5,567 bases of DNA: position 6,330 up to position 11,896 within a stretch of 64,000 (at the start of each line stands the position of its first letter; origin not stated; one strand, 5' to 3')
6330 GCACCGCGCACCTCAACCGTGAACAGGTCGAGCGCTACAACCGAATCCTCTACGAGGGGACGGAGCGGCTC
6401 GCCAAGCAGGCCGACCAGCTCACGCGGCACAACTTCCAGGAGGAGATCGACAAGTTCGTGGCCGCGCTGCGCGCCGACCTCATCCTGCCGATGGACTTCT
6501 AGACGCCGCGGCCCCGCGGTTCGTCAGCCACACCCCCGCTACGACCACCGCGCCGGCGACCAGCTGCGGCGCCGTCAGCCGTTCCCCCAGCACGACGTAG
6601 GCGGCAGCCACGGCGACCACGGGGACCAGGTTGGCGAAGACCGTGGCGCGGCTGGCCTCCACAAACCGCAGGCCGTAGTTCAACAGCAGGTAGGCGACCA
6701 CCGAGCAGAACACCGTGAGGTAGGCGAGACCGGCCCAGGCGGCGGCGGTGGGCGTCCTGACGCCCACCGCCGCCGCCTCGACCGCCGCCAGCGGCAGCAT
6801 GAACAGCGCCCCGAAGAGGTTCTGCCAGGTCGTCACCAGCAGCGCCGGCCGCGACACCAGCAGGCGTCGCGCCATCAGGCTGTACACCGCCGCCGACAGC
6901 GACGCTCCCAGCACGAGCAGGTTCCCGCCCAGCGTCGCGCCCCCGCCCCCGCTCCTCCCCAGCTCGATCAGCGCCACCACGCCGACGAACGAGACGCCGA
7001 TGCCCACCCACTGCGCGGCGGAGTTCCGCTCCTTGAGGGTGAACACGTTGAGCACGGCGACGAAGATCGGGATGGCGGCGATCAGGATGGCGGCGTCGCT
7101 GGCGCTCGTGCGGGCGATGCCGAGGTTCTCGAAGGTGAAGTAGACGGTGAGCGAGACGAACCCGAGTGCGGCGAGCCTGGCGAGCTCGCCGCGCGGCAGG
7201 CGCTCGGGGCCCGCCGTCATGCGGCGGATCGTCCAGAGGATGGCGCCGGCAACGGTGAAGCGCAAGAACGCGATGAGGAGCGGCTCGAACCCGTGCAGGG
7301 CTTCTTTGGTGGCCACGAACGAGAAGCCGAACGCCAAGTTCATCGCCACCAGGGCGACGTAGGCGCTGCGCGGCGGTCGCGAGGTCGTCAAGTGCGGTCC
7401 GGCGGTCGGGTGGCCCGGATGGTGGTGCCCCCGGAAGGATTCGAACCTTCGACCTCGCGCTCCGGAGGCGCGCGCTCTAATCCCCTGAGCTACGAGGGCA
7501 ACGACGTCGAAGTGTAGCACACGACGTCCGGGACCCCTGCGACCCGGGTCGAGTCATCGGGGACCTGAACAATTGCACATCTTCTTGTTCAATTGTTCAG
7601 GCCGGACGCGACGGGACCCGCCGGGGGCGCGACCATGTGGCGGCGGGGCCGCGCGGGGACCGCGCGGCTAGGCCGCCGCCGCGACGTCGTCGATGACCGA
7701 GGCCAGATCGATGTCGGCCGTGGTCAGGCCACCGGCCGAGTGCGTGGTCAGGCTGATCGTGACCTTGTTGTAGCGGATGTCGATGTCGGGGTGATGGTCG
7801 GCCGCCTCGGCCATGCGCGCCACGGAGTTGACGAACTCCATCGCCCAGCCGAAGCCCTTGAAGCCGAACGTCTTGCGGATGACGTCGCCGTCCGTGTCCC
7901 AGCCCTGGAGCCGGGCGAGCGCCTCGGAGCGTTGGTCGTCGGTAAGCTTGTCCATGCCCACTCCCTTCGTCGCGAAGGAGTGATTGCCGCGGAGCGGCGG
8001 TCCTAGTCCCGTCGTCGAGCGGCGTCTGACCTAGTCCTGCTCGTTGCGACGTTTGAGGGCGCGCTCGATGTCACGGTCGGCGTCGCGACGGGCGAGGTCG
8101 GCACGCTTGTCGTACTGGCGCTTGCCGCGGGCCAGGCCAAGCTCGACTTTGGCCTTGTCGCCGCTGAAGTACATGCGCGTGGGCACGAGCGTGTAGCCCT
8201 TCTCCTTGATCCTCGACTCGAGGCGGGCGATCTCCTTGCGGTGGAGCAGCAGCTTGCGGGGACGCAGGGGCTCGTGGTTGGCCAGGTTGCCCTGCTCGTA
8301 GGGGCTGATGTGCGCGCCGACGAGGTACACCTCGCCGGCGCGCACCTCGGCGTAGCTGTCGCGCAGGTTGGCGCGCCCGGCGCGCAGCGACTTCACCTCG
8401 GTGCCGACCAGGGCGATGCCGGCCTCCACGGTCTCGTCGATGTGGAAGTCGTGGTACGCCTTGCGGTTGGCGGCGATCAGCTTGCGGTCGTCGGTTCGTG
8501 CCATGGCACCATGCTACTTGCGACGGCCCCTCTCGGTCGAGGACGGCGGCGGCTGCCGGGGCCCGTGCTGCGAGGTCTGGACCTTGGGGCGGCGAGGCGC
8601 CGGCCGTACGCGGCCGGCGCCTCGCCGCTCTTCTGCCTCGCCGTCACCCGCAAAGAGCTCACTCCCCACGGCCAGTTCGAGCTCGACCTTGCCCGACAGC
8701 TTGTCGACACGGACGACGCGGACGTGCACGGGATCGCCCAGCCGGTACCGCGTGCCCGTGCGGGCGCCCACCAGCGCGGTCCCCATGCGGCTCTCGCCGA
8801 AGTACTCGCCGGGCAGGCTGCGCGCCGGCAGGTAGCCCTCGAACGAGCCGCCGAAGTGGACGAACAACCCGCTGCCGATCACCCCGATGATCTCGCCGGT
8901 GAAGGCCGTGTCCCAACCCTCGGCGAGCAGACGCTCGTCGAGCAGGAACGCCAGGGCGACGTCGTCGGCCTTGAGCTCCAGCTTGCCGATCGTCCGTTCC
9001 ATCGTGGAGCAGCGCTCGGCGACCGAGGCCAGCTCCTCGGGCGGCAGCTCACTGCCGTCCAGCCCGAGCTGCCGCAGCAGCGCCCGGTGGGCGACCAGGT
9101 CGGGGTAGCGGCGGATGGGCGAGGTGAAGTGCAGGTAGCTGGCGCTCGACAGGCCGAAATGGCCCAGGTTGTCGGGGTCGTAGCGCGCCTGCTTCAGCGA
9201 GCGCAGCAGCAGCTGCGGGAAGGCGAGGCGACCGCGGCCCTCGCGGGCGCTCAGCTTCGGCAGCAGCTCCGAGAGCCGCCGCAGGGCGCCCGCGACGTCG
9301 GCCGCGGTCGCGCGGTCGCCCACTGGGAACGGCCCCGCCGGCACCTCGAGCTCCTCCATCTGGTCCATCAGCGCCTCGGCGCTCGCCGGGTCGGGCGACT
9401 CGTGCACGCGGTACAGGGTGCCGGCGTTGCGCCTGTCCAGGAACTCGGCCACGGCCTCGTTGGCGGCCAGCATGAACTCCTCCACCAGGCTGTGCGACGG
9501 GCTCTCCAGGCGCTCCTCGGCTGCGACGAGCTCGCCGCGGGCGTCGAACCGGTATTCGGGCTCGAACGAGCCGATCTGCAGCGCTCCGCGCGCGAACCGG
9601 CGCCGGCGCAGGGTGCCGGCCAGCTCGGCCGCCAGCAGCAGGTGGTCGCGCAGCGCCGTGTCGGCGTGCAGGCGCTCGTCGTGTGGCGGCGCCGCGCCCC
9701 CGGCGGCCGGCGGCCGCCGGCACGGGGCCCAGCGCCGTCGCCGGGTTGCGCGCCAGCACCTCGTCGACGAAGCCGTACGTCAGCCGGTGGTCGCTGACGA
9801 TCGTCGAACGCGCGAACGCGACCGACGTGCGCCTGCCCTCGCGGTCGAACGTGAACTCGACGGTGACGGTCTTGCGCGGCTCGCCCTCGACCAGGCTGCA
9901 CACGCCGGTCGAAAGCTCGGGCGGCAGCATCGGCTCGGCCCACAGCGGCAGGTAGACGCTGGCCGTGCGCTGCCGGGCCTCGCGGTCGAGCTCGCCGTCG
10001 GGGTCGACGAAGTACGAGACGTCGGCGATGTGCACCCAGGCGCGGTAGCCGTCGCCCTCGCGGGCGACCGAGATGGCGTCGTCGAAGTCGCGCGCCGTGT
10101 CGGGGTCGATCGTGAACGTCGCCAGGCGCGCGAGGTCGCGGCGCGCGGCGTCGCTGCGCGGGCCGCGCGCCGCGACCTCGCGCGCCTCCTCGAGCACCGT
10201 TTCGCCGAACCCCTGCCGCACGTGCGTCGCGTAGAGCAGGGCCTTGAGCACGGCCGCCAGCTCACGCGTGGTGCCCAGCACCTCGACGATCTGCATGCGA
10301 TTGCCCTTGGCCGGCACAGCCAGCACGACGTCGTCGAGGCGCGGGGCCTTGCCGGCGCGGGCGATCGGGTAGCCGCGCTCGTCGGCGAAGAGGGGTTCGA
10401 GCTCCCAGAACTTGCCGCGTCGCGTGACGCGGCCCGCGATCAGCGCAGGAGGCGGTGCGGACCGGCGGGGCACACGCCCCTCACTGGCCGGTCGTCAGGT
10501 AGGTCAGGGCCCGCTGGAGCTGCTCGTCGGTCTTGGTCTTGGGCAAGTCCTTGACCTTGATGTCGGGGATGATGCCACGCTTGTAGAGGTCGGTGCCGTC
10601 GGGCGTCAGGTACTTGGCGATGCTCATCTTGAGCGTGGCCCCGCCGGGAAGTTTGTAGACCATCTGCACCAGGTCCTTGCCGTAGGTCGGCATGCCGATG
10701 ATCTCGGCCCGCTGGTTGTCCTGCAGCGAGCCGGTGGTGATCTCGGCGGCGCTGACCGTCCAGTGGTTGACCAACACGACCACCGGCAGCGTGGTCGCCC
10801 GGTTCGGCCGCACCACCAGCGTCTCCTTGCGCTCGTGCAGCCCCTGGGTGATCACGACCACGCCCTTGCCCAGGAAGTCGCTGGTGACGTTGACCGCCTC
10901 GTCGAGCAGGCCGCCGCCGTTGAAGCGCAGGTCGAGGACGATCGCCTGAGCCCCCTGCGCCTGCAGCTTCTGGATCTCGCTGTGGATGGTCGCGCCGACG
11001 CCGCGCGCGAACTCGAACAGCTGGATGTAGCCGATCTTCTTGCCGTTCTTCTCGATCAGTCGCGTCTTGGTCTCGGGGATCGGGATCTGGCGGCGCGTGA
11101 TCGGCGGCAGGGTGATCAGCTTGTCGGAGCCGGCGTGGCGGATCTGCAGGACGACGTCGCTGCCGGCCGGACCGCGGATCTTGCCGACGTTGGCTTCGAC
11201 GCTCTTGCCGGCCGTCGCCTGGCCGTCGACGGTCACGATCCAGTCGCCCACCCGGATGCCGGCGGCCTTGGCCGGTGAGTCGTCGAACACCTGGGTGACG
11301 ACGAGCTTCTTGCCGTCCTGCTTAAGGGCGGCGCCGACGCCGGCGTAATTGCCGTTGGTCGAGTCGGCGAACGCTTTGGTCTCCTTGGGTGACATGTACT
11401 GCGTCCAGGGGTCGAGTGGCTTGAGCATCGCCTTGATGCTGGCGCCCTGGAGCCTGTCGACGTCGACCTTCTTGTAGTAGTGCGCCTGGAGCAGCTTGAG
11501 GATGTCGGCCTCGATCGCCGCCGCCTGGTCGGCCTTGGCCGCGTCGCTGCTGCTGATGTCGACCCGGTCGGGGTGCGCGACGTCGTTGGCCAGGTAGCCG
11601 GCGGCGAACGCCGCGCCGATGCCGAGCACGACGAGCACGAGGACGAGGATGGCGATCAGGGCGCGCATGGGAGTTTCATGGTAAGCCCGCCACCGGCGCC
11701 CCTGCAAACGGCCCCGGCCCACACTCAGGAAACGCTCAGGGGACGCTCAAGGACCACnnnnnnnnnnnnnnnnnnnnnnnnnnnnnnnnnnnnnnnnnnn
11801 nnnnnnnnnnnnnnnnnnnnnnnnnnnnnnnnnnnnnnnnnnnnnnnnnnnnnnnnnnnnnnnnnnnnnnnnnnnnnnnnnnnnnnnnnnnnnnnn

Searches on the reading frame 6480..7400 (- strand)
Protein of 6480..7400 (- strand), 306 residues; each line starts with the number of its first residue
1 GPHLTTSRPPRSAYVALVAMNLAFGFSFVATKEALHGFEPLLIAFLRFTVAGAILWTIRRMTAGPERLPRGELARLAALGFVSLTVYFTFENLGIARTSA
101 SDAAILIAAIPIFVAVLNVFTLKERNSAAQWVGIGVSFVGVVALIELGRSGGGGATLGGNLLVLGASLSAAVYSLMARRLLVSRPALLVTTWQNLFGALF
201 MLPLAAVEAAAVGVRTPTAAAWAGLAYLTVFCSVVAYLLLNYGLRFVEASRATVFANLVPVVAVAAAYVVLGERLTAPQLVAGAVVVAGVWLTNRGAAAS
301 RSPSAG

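Call 36: search_protein_families(library=pfam, proteins=[window:6480-7400:-], max_evalue=0.001)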
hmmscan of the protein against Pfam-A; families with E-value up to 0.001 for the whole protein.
window:6480-7400:- (306 aa): 2 families
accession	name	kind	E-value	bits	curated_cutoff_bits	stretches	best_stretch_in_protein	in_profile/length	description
PF00892.27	EamA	-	2.8e-48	164.1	28.2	2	159-294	3-134/135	EamA-like transporter family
PF03151.22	TPT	-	0.0001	22.3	30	0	30-142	20-133/291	Triose-phosphate Transporter family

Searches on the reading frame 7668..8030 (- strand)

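Call 36: search_protein_families(library=pfam, proteins=[window:7668-8030:-], max_evalue=0.001)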
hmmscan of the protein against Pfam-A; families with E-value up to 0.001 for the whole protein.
window:7668-8030:- (120 aa): 1 family
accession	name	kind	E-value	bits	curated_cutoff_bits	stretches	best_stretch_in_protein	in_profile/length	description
PF01329.24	Pterin_4a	-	2e-31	108.4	26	1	28-115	2-90/91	Pterin 4 alpha carbinolamine dehydratase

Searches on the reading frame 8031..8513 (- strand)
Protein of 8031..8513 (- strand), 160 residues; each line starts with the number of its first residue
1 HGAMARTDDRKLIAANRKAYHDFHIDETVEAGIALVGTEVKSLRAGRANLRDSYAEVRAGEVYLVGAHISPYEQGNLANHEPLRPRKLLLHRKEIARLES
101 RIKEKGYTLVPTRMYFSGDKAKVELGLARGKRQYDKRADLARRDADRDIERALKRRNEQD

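Call 36: search_protein_families(library=pfam, proteins=[window:8031-8513:-], max_evalue=0.001)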
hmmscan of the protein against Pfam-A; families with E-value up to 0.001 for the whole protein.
window:8031-8513:- (160 aa): 1 family
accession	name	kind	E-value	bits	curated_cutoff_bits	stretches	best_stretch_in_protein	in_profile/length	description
PF01668.23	SmpB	-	1.6e-61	206.9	27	1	13-154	1-142/143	SmpB protein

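Call 51: find_homologous_proteins(query=window:8031-8513:-, max_evalue=1e-20)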
Query window:8031-8513:- (160 aa): 7999 proteins with E <= 1e-20 among 8000 candidates; the best 120 are listed.
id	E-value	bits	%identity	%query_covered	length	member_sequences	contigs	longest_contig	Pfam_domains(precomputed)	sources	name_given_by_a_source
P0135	1.7e-93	329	99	98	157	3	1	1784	PF01668.24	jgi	jgi:SsrA-binding protein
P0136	1.2e-73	264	77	97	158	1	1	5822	PF01668.24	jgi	jgi:SsrA-binding protein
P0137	1.9e-73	264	77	97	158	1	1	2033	PF01668.24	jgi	-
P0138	2.0e-73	263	77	97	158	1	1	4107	PF01668.24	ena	-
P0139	6.0e-73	262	78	95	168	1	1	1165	PF01668.24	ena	-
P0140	1.4e-72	261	78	95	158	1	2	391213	PF01668.24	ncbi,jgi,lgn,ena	jgi:SsrA-binding protein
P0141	2.7e-72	260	77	97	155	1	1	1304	PF01668.24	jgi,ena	-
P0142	1.3e-71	258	75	97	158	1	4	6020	PF01668.24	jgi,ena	jgi:SsrA-binding protein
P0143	1.3e-71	258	76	95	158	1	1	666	PF01668.24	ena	-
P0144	2.4e-71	257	76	96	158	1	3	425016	PF01668.24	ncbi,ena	-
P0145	2.7e-71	257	77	95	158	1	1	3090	PF01668.24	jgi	-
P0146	3.4e-71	256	77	95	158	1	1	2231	PF01668.24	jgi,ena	jgi:SsrA-binding protein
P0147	5.6e-71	256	76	96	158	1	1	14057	PF01668.24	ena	-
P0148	5.9e-71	256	76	95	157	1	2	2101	PF01668.24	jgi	jgi:SsrA-binding protein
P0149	6.8e-71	255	79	91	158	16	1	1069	PF01668.24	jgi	-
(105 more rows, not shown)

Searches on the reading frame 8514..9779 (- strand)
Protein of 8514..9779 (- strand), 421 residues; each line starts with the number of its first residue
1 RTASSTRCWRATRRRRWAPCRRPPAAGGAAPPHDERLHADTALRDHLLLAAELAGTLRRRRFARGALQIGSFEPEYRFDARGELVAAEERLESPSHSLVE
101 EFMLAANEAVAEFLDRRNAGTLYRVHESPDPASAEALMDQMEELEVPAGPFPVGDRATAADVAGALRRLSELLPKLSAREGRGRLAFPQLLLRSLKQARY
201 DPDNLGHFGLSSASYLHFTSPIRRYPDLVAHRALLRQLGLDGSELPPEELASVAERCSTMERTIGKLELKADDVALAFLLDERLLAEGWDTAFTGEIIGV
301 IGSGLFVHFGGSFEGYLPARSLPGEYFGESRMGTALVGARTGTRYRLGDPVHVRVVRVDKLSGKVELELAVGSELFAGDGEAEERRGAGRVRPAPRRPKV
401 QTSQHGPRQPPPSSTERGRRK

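Call 36: search_protein_families(library=pfam, proteins=[window:8514-9779:-], max_evalue=0.001)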
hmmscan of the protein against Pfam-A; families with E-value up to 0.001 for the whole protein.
window:8514-9779:- (421 aa): 2 families
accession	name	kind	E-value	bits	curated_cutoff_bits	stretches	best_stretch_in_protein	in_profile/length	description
PF00773.25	RNB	-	4.8e-43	148.1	29.3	1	41-236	141-322/326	RNB domain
PF00575.29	S1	-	1.4e-05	25.8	22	1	291-367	6-71/74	S1 RNA binding domain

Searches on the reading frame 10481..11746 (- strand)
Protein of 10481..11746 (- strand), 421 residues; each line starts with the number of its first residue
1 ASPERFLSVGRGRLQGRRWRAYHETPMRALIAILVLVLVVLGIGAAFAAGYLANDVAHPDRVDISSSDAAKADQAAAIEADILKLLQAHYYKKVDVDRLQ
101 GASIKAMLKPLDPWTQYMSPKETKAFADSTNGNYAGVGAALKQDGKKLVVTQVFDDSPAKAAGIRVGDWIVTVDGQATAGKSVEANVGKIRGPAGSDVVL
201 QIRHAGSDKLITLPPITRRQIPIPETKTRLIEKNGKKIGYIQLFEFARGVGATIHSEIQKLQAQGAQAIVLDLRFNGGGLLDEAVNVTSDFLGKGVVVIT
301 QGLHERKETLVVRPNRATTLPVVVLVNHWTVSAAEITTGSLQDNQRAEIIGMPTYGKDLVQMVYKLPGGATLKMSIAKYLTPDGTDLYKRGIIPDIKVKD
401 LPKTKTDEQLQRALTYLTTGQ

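Call 36: search_protein_families(library=pfam, proteins=[window:10481-11746:-], max_evalue=0.001)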
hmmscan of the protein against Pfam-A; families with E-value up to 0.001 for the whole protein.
window:10481-11746:- (421 aa): 5 families
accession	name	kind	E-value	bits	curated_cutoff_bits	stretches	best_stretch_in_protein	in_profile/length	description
PF03572.23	Peptidase_S41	-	3.5e-47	160.5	24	1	237-398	1-165/165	Peptidase family S41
PF17820.7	PDZ_6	-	9.3e-11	41.8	27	1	149-203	1-53/54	PDZ domain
PF13180.12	PDZ_2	-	7.5e-10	39.4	27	1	137-212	3-77/80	PDZ domain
PF00595.29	PDZ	-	3.3e-08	34.2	23.2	1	136-202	11-80/81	PDZ domain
PF22694.1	CtpB_N-like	-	9.8e-05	23.2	27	1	41-119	3-82/85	Activating protease CtpB N-terminal domain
